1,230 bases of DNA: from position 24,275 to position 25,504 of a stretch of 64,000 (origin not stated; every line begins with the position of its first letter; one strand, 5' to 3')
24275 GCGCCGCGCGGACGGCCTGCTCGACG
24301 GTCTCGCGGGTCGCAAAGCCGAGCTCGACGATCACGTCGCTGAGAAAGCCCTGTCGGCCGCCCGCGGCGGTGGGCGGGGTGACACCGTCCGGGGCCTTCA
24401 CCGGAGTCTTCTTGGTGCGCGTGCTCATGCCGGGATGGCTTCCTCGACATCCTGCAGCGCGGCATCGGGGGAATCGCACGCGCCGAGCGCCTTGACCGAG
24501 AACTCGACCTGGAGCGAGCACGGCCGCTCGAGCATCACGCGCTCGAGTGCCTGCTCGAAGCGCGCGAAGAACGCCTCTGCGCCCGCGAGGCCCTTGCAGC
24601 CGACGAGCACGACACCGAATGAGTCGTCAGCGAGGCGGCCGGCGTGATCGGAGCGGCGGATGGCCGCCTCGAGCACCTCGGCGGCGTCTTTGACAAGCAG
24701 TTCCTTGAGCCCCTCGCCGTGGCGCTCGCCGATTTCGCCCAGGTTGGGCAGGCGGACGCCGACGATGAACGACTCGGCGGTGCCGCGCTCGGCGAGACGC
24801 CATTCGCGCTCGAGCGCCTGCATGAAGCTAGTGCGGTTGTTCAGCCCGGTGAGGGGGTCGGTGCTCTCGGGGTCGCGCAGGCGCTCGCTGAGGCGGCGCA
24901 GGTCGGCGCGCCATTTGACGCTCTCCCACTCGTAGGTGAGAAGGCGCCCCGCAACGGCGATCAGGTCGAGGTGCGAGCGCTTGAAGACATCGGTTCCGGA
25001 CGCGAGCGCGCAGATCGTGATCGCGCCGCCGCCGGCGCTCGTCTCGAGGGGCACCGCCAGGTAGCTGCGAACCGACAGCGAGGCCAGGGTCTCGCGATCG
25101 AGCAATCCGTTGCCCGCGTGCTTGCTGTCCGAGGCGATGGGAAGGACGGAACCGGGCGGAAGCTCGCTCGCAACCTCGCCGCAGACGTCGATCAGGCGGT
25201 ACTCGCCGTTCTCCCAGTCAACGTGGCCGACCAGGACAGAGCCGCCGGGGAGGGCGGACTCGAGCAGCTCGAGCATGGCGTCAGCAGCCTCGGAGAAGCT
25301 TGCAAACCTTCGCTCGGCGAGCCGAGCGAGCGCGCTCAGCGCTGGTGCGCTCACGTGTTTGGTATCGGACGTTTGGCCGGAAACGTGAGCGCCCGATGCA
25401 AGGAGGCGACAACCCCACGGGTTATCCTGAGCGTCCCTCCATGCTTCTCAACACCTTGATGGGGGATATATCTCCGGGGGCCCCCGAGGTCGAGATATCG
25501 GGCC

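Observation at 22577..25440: Antisense, translationally coupled two-gene 'degenerate GGDEF + T2SSE_N-coiled-coil' module splits the dcw cluster between ftsI and murE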

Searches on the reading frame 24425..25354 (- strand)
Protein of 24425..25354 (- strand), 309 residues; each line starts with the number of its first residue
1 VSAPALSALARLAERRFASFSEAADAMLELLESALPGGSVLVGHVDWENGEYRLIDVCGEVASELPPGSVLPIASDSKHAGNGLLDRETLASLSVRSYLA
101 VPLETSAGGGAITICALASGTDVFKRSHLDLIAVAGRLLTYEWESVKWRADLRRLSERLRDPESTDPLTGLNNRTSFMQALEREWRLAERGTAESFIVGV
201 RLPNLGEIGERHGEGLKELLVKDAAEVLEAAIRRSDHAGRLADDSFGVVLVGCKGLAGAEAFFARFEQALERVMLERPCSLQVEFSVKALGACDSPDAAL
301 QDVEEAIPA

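Call 7: search_protein_families(library=pfam, proteins=[window:24425-25354:-], max_evalue=0.01)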
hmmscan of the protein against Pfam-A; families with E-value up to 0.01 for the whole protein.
window:24425-25354:- (309 aa): 1 family
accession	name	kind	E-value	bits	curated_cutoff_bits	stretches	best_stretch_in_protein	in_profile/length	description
PF00990.26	GGDEF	-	2.3e-14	53.9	23.8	1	165-277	3-117/161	Diguanylate cyclase, GGDEF domain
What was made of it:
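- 24425..25354 (-): Gene A: cytoplasmic GAF-like + degenerate GGDEF protein, 309 aa, with a leaderless-type GTG start at 25352-25354. Pfam GGDEF 2.3e-14 (call 7).
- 24455..24862 (-): A residues 165-300: GGDEF-fold domain, catalytically dead. Pfam PF00990 (call 7).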

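Call 23: find_homologous_proteins(query=window:24425-25354:-, max_evalue=0.00001)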
Query window:24425-25354:- (309 aa): 258 proteins with E <= 0.00001 among 8000 candidates; the best 120 are listed.
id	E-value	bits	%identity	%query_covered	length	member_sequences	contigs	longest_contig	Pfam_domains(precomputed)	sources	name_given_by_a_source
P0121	5.2e-180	615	100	92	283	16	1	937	PF00990.27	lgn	-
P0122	6.9e-163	559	92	92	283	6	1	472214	PF00990.27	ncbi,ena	-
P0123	8.7e-153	526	81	100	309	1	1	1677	PF00990.27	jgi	jgi:GGDEF domain-containing protein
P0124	1.8e-143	495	73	100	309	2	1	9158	PF00990.27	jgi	jgi:diguanylate cyclase (GGDEF)-like protein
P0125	2.7e-143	494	73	100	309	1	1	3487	PF00990.27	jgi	jgi:diguanylate cyclase (GGDEF)-like protein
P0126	1.2e-140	486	74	100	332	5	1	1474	PF00990.27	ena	-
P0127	1.1e-139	483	73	100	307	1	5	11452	PF00990.27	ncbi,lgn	ncbi:MAG: GGDEF domain-containing protein [Thermoleophilaceae bacterium]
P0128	1.3e-139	482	74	100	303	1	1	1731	PF00990.27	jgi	jgi:diguanylate cyclase (GGDEF)-like protein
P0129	1.4e-139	482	74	99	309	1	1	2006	PF00990.27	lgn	-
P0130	1.7e-138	479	75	98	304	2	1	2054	PF00990.27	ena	-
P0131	3.2e-137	474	73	100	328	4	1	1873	PF00990.27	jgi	jgi:diguanylate cyclase (GGDEF)-like protein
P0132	1.7e-136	472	74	96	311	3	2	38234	PF00990.27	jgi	jgi:diguanylate cyclase (GGDEF)-like protein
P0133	1.5e-135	469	73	96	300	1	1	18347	PF00990.27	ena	-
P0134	9.5e-134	463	71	100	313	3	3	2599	PF00990.27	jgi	jgi:diguanylate cyclase (GGDEF)-like protein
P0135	1.0e-133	463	72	96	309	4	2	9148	PF00990.27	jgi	jgi:diguanylate cyclase (GGDEF)-like protein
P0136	3.7e-133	461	73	98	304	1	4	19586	PF00990.27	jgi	jgi:diguanylate cyclase (GGDEF)-like protein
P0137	1.1e-132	460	76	92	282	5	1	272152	PF00990.27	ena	-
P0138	1.9e-132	459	73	98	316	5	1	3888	PF00990.27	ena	-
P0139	1.3e-130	453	73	98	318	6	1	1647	PF00990.27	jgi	jgi:diguanylate cyclase (GGDEF)-like protein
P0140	5.8e-130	451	70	95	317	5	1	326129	PF00990.27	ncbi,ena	-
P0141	6.3e-130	450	70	100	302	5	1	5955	PF00990.27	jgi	jgi:diguanylate cyclase (GGDEF)-like protein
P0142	7.9e-130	450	70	100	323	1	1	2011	PF00990.27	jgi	-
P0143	1.2e-128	446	71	98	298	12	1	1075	PF00990.27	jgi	jgi:diguanylate cyclase (GGDEF)-like protein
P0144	7.0e-128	444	70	100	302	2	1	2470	PF00990.27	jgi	jgi:diguanylate cyclase (GGDEF)-like protein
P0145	1.2e-126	440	69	98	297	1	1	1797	PF00990.27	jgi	jgi:diguanylate cyclase (GGDEF)-like protein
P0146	9.8e-126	437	72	98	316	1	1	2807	PF00990.27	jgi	jgi:diguanylate cyclase (GGDEF)-like protein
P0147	1.2e-125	436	71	98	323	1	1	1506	PF00990.27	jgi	jgi:GGDEF domain-containing protein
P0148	8.3e-124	430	67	98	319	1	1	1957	PF00990.27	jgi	jgi:diguanylate cyclase (GGDEF)-like protein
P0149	9.2e-124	430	64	99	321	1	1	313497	PF00990.27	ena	-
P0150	8.1e-123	427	67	99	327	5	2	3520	PF00990.27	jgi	jgi:diguanylate cyclase (GGDEF)-like protein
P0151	8.7e-123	427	65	98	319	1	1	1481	PF00990.27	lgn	-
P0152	2.8e-122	425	68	97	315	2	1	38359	PF00990.27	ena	-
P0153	3.8e-122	425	65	98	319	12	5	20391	PF00990.27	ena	-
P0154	5.4e-122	424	66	98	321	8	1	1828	PF00990.27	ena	-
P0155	1.6e-121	423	66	99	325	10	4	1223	PF00990.27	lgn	-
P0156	2.0e-121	423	67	99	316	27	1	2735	PF00990.27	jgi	jgi:diguanylate cyclase (GGDEF)-like protein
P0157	3.8e-121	422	66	97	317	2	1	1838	PF00990.27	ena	-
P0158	6.1e-121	421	66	98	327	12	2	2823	PF00990.27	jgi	jgi:diguanylate cyclase (GGDEF)-like protein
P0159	6.6e-121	421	65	98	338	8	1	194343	PF00990.27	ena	-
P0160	6.6e-121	421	64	99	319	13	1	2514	PF00990.27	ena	-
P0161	7.0e-121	421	65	98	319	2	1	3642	PF00990.27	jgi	jgi:diguanylate cyclase (GGDEF)-like protein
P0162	1.2e-120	420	64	98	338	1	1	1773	PF00990.27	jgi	jgi:diguanylate cyclase (GGDEF)-like protein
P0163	1.6e-120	420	65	98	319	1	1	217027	PF00990.27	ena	-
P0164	1.8e-120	419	64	98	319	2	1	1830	PF00990.27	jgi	jgi:diguanylate cyclase (GGDEF)-like protein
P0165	1.8e-120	419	64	98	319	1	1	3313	PF00990.27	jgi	jgi:diguanylate cyclase (GGDEF)-like protein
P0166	2.4e-120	419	64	98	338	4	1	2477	PF00990.27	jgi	jgi:diguanylate cyclase (GGDEF)-like protein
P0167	2.7e-120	419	63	98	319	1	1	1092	PF00990.27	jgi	jgi:diguanylate cyclase (GGDEF)-like protein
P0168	3.3e-120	419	66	98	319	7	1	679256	PF00990.27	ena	-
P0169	4.7e-120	418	63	98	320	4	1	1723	PF00990.27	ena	-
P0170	5.1e-120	418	65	99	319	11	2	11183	PF00990.27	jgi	jgi:diguanylate cyclase (GGDEF)-like protein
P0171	6.3e-120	418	64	98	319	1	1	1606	PF00990.27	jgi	jgi:diguanylate cyclase (GGDEF)-like protein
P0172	8.5e-120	417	65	98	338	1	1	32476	PF00990.27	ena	-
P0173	8.9e-120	417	64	99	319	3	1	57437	PF00990.27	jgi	jgi:diguanylate cyclase (GGDEF)-like protein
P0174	9.8e-120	417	64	98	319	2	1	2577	PF00990.27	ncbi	-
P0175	1.0e-119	417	63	98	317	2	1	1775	PF00990.27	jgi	jgi:diguanylate cyclase (GGDEF)-like protein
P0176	1.4e-119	417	66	99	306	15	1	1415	PF00990.27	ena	-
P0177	1.4e-119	416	68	97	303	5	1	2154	PF00990.27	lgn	-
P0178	2.0e-119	416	63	98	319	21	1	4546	PF00990.27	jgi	jgi:diguanylate cyclase (GGDEF)-like protein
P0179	2.5e-119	416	65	96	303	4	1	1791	PF00990.27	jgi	jgi:diguanylate cyclase (GGDEF)-like protein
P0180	2.7e-119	416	63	98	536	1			PF00990.27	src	-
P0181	4.8e-119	415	61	98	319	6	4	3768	PF00990.27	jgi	jgi:diguanylate cyclase (GGDEF)-like protein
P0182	8.9e-119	414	64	97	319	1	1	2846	PF00990.27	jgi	jgi:diguanylate cyclase (GGDEF)-like protein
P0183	1.0e-118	414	65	99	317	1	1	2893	PF00990.27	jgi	jgi:diguanylate cyclase (GGDEF)-like protein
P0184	1.2e-118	413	63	98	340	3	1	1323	PF00990.27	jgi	jgi:diguanylate cyclase (GGDEF)-like protein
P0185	1.9e-118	413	64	97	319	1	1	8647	PF00990.27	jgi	jgi:diguanylate cyclase (GGDEF)-like protein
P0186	2.9e-118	412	62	98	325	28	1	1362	PF00990.27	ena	-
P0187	2.9e-118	412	63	98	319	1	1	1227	PF00990.27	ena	-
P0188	5.4e-118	411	63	98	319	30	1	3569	PF00990.27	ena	-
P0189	7.0e-118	411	61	98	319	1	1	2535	PF00990.27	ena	-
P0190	7.6e-118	411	63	98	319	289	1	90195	PF00990.27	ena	-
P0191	1.3e-117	410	62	98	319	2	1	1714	PF00990.27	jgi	jgi:diguanylate cyclase (GGDEF)-like protein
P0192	1.5e-117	410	64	98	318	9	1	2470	PF00990.27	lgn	-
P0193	1.8e-117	410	62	98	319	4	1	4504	PF00990.27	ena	-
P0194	2.3e-117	409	65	99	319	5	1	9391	PF00990.27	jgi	jgi:diguanylate cyclase (GGDEF)-like protein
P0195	5.9e-117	408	64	98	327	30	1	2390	PF00990.27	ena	-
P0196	6.7e-117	408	61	98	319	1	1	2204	PF00990.27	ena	-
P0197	7.8e-117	408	64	98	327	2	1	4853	PF00990.27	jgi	jgi:GGDEF domain-containing protein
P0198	9.3e-117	407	62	98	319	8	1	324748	PF00990.27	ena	-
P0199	9.8e-117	407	63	98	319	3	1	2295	PF00990.27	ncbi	-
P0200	1.0e-116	407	62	98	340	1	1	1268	PF00990.27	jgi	jgi:diguanylate cyclase (GGDEF)-like protein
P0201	1.0e-116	407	60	98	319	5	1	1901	PF00990.27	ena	-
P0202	1.2e-116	407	64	98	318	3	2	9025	PF00990.27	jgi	jgi:diguanylate cyclase (GGDEF)-like protein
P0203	1.2e-116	407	62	98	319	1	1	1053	PF00990.27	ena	-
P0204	1.3e-116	407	61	98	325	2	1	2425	PF00990.27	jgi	jgi:diguanylate cyclase (GGDEF)-like protein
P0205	1.7e-116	406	64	99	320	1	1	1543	PF00990.27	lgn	-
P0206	2.2e-116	406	60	98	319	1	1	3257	PF00990.27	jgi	jgi:diguanylate cyclase (GGDEF)-like protein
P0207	2.3e-116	406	60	98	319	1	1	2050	PF00990.27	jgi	jgi:diguanylate cyclase (GGDEF)-like protein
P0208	2.4e-116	406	62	98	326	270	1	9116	PF00990.27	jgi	jgi:diguanylate cyclase (GGDEF)-like protein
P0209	3.1e-116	406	61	99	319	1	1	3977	PF00990.27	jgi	jgi:diguanylate cyclase (GGDEF)-like protein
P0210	3.5e-116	405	64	98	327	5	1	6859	PF00990.27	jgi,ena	jgi:diguanylate cyclase (GGDEF)-like protein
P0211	3.6e-116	405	62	97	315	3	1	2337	PF00990.27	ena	-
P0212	3.7e-116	405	62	98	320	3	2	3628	PF00990.27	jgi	jgi:diguanylate cyclase (GGDEF)-like protein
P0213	4.4e-116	405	62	98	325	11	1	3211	PF00990.27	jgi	-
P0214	4.4e-116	405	64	98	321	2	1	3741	PF00990.27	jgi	jgi:diguanylate cyclase (GGDEF)-like protein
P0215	4.8e-116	405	68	98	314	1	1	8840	PF00990.27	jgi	jgi:GGDEF domain-containing protein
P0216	6.1e-116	405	60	98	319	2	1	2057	PF00990.27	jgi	jgi:diguanylate cyclase (GGDEF)-like protein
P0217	7.7e-116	404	62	98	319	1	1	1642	PF00990.27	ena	-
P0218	1.8e-115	403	62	98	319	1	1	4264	PF00990.27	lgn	-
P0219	2.2e-115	403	61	98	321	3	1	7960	PF00990.27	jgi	jgi:diguanylate cyclase (GGDEF)-like protein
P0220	2.4e-115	403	60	98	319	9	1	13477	PF00990.27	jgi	jgi:diguanylate cyclase (GGDEF)-like protein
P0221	2.5e-115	403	61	98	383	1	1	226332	PF00990.27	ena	-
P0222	5.1e-115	402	62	98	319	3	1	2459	PF00990.27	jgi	jgi:diguanylate cyclase (GGDEF)-like protein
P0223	6.4e-115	401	63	99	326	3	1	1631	PF00990.27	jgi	jgi:diguanylate cyclase (GGDEF)-like protein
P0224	6.7e-115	401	64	99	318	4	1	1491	PF00990.27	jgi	jgi:diguanylate cyclase (GGDEF)-like protein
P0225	9.1e-115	401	64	99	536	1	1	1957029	PF00990.27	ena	-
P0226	1.0e-114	401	61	98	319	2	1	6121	PF00990.27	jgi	-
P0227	1.3e-114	400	64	99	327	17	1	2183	PF00990.27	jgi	jgi:diguanylate cyclase (GGDEF)-like protein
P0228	1.3e-114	400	64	99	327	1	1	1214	PF00990.27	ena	-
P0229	2.4e-114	399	60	98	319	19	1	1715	PF00990.27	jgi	jgi:diguanylate cyclase (GGDEF)-like protein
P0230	2.6e-114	399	62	98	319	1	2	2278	PF00990.27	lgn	-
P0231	2.7e-114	399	60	98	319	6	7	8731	PF00990.27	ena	-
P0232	3.5e-114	399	61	98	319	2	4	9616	PF00990.27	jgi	jgi:diguanylate cyclase (GGDEF)-like protein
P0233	4.0e-114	399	61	98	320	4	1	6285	PF00990.27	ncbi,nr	ncbi:MAG: diguanylate cyclase, partial [Thermoleophilaceae bacterium]|nr:diguanylate cyclase [Thermo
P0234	5.6e-114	398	60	98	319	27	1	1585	PF00990.27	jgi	jgi:diguanylate cyclase (GGDEF)-like protein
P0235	9.7e-114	397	62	98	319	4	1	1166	PF00990.27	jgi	jgi:diguanylate cyclase (GGDEF)-like protein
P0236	1.2e-113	397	60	98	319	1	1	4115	PF00990.27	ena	-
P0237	1.7e-113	397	60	98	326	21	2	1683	PF00990.27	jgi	jgi:diguanylate cyclase (GGDEF)-like protein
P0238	2.3e-113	396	61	97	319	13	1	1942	PF00990.27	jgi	jgi:diguanylate cyclase (GGDEF)-like protein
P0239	3.3e-113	396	60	98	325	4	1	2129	PF00990.27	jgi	jgi:diguanylate cyclase (GGDEF)-like protein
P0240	4.7e-113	395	61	98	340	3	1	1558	PF00990.27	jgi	jgi:diguanylate cyclase (GGDEF)-like protein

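Call 35: predict_structure(alignment_id=A2)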
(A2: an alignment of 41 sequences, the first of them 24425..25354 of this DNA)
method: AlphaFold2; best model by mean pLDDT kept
length: 309 residues; sequences in the alignment: 41
mean_pLDDT: 80.5   pTM: 0.54
mean pLDDT of the five models: 80.5, 80.3, 80.0, 77.5, 75.9
residues with pLDDT >= 90: 82; 70-90: 165; 50-70: 47; < 50: 15
segments of 3 or more residues with pLDDT < 50: 107-109, 144-150
pLDDT, mean of each block of 10 residues (from residue 1): 64 66 78 83 83 87 86 76 82 83 62 79 73 75 49 52 78 94 92 88 90 75 88 91 95 89 92 81 93 92 81
secondary structure, 60 per line:
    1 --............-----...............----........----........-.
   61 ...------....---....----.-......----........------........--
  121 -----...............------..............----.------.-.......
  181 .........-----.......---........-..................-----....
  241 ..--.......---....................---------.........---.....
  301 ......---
elements in order: H3-14 H20-34 E39-46 E51-58 H60-63 E70-73 H77-80 H87-92 E97-104 E111-118 H126-140 H147-160 H174-189 E195-201 H205-212 H214-231 E237-242 E245-251 H255-274 E284-289 H296-306

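Call 39: fold_search(model_id=the predicted structure, library=pdb)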
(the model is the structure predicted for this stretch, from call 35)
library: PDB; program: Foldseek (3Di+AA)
matches with E <= 10: 1329; with E <= 0.001: 112
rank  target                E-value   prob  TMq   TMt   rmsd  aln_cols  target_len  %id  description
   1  5llw_B                5.1e-11  1.00  0.46  0.22  17.9       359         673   15  Bacteriophytochrome activated diguanylyl cyclase from Idiomarina species A28L (released 2017-03-15)
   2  4zmu_B                7.1e-11  1.00  0.44  0.40  14.5       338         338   18  Dcsbis, a diguanylate cyclase from Pseudomonas aeruginosa (released 2016-05-04)
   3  5llw_A                7.5e-11  1.00  0.45  0.21  18.2       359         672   15  Bacteriophytochrome activated diguanylyl cyclase from Idiomarina species A28L (released 2017-03-15)
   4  4zmu_A                8.4e-11  1.00  0.43  0.39  14.7       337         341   18  Dcsbis, a diguanylate cyclase from Pseudomonas aeruginosa (released 2016-05-04)
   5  9bgv_A                2.4e-10  1.00  0.38  0.16  14.7       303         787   11  DosP R97A straight form (released 2024-11-20)
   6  6et7_A                3.6e-10  1.00  0.45  0.22  17.8       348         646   14  Activated heterodimer of the bacteriophytochrome regulated diguanylyl cyclase variant - S505V A526V - from Idiomarina  (released 2018-06-13)
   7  5llx_A                3.8e-10  1.00  0.46  0.22  22.0       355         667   16  Bacteriophytochrome activated diguanylyl cyclase from Idiomarina species A28L with GTP bound (released 2017-03-15)
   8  3bre_B                6.4e-10  1.00  0.43  0.40  19.3       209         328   20  Crystal Structure of P.aeruginosa PA3702 (released 2008-04-01)
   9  9cmf_A                1.1e-09  1.00  0.37  0.16  15.2       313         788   13  Substrate bound DosP (released 2024-11-20)
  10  9bkv_B                2.3e-09  1.00  0.38  0.16  16.9       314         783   11  DosP R97A bent form (released 2024-11-20)
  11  5llx_B                3.3e-09  1.00  0.46  0.22  24.4       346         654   16  Bacteriophytochrome activated diguanylyl cyclase from Idiomarina species A28L with GTP bound (released 2017-03-15)
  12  9bkv_A                8.0e-09  1.00  0.38  0.16  17.2       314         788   12  DosP R97A bent form (released 2024-11-20)
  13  9cdr_A                1.3e-08  1.00  0.37  0.16  15.0       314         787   13  DosP Apo straight form (released 2024-11-20)
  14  3i5c_A                1.4e-08  1.00  0.43  0.65   6.3       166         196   24  Crystal structure of a fusion protein containing the leucine zipper of GCN4 and the GGDEF domain of WspR from Pseudomo (released 2009-08-18)
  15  6et7_B                1.6e-08  1.00  0.46  0.22  26.3       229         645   16  Activated heterodimer of the bacteriophytochrome regulated diguanylyl cyclase variant - S505V A526V - from Idiomarina  (released 2018-06-13)
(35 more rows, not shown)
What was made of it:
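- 24425..25354 (-): AlphaFold model with mean pLDDT 80.5; the top Foldseek hits are GAF/PHY-GGDEF cyclases 5llw and 4zmu (calls 35, 39).
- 24935..25354 (-): A residues 1-140: GAF-like sensory domain. Foldseek alignments to the GAF-GGDEF protein Dcsbis (4zmu) span 338 columns (calls 35, 39).
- On Active diguanylate cyclase (GGDEF, PF00990): Foldseek matches GGDEF domains with TM 0.75-0.81 on the target (call 39).
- Checked: The GAF-like fold rests on the AlphaFold model and its Foldseek matches (calls 35, 39).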

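Call 40: search_protein_families(library=ncbifam, proteins=[window:24425-25354:-], max_evalue=0.01)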
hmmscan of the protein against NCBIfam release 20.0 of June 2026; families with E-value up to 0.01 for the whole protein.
window:24425-25354:- (309 aa): 15 families
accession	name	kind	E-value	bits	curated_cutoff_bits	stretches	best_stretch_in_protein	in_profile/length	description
NF038266.1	diguan_SiaD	equivalog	1.4e-12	47.6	290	1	147-287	78-218/252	biofilm regulation diguanylate cyclase SiaD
TIGR00254.1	GGDEF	domain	2.1e-11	43.8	37.4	1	164-283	6-124/168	diguanylate cyclase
NF007423.1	PRK09966.1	equivalog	3.2e-10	39.5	325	1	147-287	223-364/390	diguanylate cyclase DgcN/YfiN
NF040885.1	diguan_DgcJ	equivalog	1.8e-08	33.6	500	1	158-277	336-454/493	diguanylate cyclase DgcJ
NF051473.1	DigCycDgcsShew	equivalog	5.6e-08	32.5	400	1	166-253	138-225/291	diguanylate cyclase DgcS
NF007298.0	PRK09776.1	equivalog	1.2e-07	30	1135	1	153-254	674-775/1111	diguanylate cyclase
NF047654.1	DiguCycDgcRLepto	equivalog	1.7e-07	30.4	500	1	152-277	122-246/295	diguanylate cyclase DgcR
NF011955.1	PRK15426.1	equivalog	2.2e-06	26.1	408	1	165-286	400-522/564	cellulose biosynthesis regulator diguanylate cyclase DgcQ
NF007599.0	PRK10245.1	equivalog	2.5e-06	26.2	402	1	139-286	186-330/371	diguanylate cyclase AdrA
NF045673.1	c-di-GMPRcptLapD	equivalog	4.9e-06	25.1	1020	1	155-247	228-319/647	cyclic di-GMP receptor LapD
NF045675.1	PhdiestaseDibA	equivalog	4e-05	22.1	980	1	159-272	199-312/623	phosphodiesterase DibA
NF007474.0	PRK10060.1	equivalog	6.2e-05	21.4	782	1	152-251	226-322/663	cyclic di-GMP phosphodiesterase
NF007380.0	PRK09894.1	equivalog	0.0009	18.7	256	1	155-273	120-236/296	diguanylate cyclase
NF007135.0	PRK09581.1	equivalog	0.0023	16.8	474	1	164-254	293-383/457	PleD family two-component system response regulator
NF050064.1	BlResRespRegCbrR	equivalog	0.0068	15.4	600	1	162-250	253-341/415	bile resistance response regulator CbrR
